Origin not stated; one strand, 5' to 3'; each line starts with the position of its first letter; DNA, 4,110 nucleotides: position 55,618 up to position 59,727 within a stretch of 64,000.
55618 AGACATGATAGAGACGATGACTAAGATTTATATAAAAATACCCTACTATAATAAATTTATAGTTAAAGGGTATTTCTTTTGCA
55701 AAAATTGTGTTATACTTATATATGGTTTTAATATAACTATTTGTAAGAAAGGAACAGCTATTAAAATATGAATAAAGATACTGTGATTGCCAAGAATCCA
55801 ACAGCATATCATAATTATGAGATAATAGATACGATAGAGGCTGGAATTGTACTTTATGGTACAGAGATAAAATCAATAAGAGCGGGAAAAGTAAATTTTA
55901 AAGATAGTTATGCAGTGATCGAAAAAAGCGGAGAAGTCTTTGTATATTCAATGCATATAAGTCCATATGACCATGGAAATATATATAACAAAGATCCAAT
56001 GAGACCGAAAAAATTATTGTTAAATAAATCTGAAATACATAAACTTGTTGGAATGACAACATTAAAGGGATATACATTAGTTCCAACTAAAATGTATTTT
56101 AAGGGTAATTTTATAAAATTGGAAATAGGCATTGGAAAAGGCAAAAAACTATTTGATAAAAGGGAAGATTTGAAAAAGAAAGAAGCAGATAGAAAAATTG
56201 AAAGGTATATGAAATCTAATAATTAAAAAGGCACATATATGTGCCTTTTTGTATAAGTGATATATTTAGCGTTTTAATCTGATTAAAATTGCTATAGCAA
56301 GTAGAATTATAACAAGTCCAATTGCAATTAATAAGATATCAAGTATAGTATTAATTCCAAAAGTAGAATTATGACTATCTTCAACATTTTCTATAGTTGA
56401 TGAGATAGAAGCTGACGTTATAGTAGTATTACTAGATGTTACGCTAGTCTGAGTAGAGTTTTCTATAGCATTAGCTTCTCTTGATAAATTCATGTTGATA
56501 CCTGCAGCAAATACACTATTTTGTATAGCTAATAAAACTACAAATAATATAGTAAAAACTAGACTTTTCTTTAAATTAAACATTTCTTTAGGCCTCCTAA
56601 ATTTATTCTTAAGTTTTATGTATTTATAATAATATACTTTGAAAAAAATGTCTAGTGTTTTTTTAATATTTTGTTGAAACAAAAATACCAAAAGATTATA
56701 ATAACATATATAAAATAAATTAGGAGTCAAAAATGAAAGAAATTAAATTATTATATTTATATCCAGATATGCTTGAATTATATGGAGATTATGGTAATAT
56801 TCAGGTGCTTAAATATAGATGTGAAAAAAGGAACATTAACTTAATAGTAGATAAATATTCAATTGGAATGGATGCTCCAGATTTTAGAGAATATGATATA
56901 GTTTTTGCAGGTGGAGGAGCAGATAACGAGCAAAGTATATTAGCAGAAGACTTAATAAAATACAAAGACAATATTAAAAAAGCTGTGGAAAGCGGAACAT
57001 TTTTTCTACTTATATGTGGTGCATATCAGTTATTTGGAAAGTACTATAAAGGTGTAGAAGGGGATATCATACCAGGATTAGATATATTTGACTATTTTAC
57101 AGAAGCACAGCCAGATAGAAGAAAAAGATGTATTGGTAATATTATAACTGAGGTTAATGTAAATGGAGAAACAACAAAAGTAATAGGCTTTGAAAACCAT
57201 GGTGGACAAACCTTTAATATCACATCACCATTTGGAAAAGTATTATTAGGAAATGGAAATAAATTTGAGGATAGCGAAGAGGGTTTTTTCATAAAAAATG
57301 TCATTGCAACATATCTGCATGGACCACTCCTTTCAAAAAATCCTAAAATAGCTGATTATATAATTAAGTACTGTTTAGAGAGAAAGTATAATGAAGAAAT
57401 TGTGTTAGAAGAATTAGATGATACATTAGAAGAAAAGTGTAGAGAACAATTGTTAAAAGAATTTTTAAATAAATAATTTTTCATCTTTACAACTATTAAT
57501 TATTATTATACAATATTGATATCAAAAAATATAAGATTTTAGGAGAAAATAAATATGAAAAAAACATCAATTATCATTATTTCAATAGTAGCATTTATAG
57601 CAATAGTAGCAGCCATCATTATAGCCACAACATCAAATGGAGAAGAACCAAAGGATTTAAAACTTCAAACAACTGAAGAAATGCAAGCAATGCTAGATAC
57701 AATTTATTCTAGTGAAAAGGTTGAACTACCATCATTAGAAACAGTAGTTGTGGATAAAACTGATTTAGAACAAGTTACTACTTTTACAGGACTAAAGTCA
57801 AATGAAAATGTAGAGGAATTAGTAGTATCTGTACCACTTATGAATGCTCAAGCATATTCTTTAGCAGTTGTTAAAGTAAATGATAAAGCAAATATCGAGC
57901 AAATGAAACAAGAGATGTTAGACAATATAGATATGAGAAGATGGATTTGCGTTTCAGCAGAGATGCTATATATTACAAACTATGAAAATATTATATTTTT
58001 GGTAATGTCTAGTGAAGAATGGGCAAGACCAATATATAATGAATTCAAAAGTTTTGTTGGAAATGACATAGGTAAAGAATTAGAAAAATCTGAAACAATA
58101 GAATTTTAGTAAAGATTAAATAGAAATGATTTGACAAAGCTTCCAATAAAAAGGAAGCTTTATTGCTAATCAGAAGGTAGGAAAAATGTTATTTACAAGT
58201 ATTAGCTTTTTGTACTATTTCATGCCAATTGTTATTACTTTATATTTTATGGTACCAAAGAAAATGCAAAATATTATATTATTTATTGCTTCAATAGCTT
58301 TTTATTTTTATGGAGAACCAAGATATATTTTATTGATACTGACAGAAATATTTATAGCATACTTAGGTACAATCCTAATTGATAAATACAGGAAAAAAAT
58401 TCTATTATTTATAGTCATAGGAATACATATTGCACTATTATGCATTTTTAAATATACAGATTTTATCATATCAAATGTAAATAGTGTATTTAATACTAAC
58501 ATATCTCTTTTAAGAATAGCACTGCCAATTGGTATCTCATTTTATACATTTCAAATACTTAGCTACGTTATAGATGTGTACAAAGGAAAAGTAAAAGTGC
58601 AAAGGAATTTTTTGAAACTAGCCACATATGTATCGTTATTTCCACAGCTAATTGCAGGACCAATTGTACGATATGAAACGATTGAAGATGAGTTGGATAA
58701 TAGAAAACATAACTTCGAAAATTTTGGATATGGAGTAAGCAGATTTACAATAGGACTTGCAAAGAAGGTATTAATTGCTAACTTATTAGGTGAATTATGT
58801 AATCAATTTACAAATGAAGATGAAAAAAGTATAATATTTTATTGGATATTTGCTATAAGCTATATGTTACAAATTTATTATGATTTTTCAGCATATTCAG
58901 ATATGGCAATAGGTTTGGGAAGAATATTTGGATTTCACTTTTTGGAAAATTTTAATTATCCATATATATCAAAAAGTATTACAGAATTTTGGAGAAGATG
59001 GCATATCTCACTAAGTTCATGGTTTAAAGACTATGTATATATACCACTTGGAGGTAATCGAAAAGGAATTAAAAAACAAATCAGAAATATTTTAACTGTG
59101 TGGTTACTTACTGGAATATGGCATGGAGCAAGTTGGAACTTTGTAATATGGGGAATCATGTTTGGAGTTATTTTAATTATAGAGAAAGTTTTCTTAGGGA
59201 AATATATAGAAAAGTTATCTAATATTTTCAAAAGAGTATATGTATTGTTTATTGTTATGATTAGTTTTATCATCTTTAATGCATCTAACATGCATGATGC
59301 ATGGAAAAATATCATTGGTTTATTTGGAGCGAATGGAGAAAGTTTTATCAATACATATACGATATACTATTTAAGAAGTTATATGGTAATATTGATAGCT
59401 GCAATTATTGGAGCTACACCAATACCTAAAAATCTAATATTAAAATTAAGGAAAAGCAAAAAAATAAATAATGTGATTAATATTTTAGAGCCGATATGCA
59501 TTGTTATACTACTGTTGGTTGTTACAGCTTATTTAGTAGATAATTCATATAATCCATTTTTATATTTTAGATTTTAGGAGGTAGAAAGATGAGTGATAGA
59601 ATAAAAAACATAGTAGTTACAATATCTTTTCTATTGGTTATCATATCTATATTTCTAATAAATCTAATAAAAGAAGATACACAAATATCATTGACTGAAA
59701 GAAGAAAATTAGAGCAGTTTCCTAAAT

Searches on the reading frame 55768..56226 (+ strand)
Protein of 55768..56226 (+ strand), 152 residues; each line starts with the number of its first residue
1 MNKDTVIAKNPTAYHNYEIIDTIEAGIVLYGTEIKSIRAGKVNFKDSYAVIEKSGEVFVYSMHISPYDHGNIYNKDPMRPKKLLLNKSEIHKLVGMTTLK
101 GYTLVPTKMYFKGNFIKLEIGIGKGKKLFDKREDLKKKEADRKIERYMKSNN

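Call 80: search_protein_families(library=pfam, proteins=[window:55768-56226:+], max_evalue=0.0001)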
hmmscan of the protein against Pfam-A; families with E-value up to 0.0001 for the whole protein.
window:55768-56226:+ (152 aa): 1 family
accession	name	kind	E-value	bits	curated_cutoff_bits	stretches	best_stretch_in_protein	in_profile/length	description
PF01668.23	SmpB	-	4.2e-58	195.8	27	1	7-149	1-142/143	SmpB protein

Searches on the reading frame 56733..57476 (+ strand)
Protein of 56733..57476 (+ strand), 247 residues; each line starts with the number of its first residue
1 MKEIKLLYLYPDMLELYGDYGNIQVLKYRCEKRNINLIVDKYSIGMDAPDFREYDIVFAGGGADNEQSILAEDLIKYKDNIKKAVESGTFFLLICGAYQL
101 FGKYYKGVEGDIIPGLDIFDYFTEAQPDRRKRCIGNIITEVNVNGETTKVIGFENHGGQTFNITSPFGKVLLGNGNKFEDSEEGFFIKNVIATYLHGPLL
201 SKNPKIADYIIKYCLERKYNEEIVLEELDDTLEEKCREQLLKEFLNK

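Call 80: search_protein_families(library=pfam, proteins=[window:56733-57476:+], max_evalue=0.0001)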
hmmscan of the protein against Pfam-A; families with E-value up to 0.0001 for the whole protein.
window:56733-57476:+ (247 aa): 1 family
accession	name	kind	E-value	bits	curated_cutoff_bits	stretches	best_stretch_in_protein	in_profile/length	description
PF07685.20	GATase_3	-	4.2e-33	115.1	27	1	9-203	5-195/196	CobB/CobQ-like glutamine amidotransferase domain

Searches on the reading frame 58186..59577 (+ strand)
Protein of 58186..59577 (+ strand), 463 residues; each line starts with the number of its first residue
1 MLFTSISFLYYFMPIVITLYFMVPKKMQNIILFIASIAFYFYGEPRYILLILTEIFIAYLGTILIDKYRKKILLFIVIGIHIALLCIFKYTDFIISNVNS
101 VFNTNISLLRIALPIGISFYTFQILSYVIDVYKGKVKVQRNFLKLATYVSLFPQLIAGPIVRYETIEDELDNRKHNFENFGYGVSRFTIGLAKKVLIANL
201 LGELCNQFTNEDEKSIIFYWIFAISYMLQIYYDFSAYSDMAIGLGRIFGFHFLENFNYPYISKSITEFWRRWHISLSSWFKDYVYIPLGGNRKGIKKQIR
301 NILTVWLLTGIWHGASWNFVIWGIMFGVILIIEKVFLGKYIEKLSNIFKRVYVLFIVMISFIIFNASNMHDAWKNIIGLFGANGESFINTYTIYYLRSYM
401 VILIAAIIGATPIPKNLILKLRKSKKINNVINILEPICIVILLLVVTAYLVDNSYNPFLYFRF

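Call 80: search_protein_families(library=pfam, proteins=[window:58186-59577:+], max_evalue=0.0001)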
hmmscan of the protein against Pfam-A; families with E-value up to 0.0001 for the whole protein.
window:58186-59577:+ (463 aa): 1 family
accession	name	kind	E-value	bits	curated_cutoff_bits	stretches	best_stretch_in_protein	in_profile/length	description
PF03062.24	MBOAT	-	2.6e-33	116.2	27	1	141-338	80-299/337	MBOAT, membrane-bound O-acyltransferase family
